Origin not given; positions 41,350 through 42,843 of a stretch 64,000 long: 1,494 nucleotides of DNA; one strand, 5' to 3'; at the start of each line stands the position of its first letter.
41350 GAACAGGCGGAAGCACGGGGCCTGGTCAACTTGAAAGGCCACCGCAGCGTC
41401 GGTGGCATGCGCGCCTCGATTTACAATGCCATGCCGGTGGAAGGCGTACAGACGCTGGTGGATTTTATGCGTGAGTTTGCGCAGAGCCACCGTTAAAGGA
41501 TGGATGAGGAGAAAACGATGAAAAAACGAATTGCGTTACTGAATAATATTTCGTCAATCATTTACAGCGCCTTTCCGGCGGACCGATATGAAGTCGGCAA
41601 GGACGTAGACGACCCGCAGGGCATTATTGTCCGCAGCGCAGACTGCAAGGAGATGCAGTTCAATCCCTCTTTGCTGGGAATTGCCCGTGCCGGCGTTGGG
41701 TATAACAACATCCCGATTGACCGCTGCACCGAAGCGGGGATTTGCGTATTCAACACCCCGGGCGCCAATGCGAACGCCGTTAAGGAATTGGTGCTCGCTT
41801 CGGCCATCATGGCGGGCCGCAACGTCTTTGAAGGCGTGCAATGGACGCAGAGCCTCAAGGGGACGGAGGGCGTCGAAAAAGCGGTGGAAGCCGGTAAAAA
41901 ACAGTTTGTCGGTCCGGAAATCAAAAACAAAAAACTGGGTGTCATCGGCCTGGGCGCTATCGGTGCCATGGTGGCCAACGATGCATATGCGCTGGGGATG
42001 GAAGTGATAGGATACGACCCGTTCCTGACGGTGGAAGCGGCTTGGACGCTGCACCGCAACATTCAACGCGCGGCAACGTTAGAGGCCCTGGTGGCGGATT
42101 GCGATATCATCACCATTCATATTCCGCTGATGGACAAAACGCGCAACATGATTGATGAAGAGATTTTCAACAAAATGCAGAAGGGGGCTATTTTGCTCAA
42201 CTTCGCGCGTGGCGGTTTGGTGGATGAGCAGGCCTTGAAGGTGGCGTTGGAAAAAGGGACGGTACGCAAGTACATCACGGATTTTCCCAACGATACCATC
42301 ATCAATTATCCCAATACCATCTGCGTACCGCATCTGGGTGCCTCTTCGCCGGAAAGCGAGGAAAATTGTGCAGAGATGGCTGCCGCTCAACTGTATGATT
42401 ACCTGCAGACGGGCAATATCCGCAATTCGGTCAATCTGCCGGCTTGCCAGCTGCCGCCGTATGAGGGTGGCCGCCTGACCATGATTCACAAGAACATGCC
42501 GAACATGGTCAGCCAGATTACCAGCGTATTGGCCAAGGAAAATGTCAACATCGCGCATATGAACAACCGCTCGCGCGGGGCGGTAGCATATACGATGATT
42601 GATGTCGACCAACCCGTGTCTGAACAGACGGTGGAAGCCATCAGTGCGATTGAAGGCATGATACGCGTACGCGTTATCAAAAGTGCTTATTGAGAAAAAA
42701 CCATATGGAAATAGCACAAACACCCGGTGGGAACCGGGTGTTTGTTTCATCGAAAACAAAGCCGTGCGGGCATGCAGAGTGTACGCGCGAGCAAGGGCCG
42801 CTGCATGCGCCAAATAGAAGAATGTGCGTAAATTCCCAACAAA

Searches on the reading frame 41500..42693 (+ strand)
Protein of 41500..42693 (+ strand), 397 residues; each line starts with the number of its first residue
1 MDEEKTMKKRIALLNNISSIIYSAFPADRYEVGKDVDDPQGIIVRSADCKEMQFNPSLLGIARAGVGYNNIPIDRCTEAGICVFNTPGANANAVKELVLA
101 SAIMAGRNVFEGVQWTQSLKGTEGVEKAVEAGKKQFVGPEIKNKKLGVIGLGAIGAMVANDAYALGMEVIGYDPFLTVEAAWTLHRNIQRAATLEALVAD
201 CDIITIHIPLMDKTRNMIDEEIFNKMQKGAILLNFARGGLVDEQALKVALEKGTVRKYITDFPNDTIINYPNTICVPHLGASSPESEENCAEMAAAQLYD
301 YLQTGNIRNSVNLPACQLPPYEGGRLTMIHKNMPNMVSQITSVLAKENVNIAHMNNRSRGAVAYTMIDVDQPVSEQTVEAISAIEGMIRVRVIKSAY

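Call 3: search_protein_families(library=pfam, proteins=[window:41500-42693:+])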
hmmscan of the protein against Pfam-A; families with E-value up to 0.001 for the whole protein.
window:41500-42693:+ (397 aa): 8 families
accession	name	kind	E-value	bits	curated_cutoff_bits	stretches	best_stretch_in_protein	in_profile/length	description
PF02826.25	2-Hacid_dh_C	-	1.3e-41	142.3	25.1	1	120-280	22-178/178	D-isomer specific 2-hydroxyacid dehydrogenase, NAD binding domain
PF00389.36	2-Hacid_dh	-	1.2e-17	64.2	24.6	1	16-312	17-134/134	D-isomer specific 2-hydroxyacid dehydrogenase, catalytic domain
PF03446.21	NAD_binding_2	-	3.6e-09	37.3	21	1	145-238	1-95/161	NAD binding domain of 6-phosphogluconate dehydrogenase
PF01842.31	ACT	-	4.6e-06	26.7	27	1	327-385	4-65/66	ACT domain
PF22629.2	ACT_AHAS_ss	-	7.8e-06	26.4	27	1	326-389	1-67/67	AHAS small subunit-like ACT domain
PF22660.2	RS_preATP-grasp-like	-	9.5e-06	26.4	27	1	144-208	2-70/98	Ribonucleotide synthetase preATP-grasp domain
PF07991.19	KARI_N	-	6.1e-05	23.1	20.6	1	141-249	2-107/165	Acetohydroxy acid isomeroreductase, NADPH-binding domain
PF01262.27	AlaDh_PNT_C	-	8.8e-05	22.5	23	1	140-242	25-137/214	Alanine dehydrogenase/PNT, C-terminal domain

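Call 6: search_protein_families(library=ncbifam, proteins=[window:41500-42693:+])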
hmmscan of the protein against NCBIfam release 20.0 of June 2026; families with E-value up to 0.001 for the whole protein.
window:41500-42693:+ (397 aa): 28 families (the best 25 are shown)
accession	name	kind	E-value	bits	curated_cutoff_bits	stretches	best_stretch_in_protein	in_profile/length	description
TIGR01327.1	PGDH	equivalog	1.4e-78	265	454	2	26-317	28-316/525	phosphoglycerate dehydrogenase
NF008759.0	PRK11790.1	equivalog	9.7e-66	222.1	404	1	50-393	69-409/410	phosphoglycerate dehydrogenase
NF009714.1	PRK13243.1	equivalog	1.1e-42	146.6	455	1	33-305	43-316/332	glyoxylate reductase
NF011938.0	PRK15409.1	equivalog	7.5e-33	113.9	492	1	48-312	57-319/324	glyoxylate/hydroxypyruvate reductase GhrB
NF006263.0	PRK08410.1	equivalog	5.7e-31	108.1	389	1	51-260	57-255/311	D-2-hydroxyacid dehydrogenase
NF001309.0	PRK00257.1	equivalog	4.8e-29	101.5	434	2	137-302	110-278/379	4-phosphoerythronate dehydrogenase PdxB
NF005069.0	PRK06487.1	equivalog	3.6e-28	98.5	448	1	49-261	61-261/320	2-hydroxyacid dehydrogenase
NF041369.1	Dhydh_Halo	equivalog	6.1e-28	97.9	400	1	66-311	64-304/305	D-2-hydroxyacid dehydrogenase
NF005750.0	PRK07574.1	equivalog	8.5e-27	94.2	329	1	61-263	118-313/386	NAD-dependent formate dehydrogenase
NF005387.0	PRK06932.1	equivalog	1.3e-25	90.1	492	1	52-257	60-254/314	2-hydroxyacid dehydrogenase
NF006374.0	PRK08605.1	subfamily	2.1e-24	86.2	356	1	61-256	73-256/332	D-lactate dehydrogenase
NF000492.1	vanH_gen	exception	5.2e-21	75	540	1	62-255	71-244/312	D-lactate dehydrogenase VanH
NF005027.0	PRK06436.1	equivalog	1.7e-19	70.1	261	1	140-308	119-285/303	2-hydroxyacid dehydrogenase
NF000112.1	vanH-Amyco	exception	3.1e-17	62.9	625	1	62-255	100-273/348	VanH-AOV family D-lactate dehydrogenase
NF000128.1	vanH-Sc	exception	6.8e-17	61.6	650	1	61-255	90-264/337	D-lactate dehydrogenase VanH-Sc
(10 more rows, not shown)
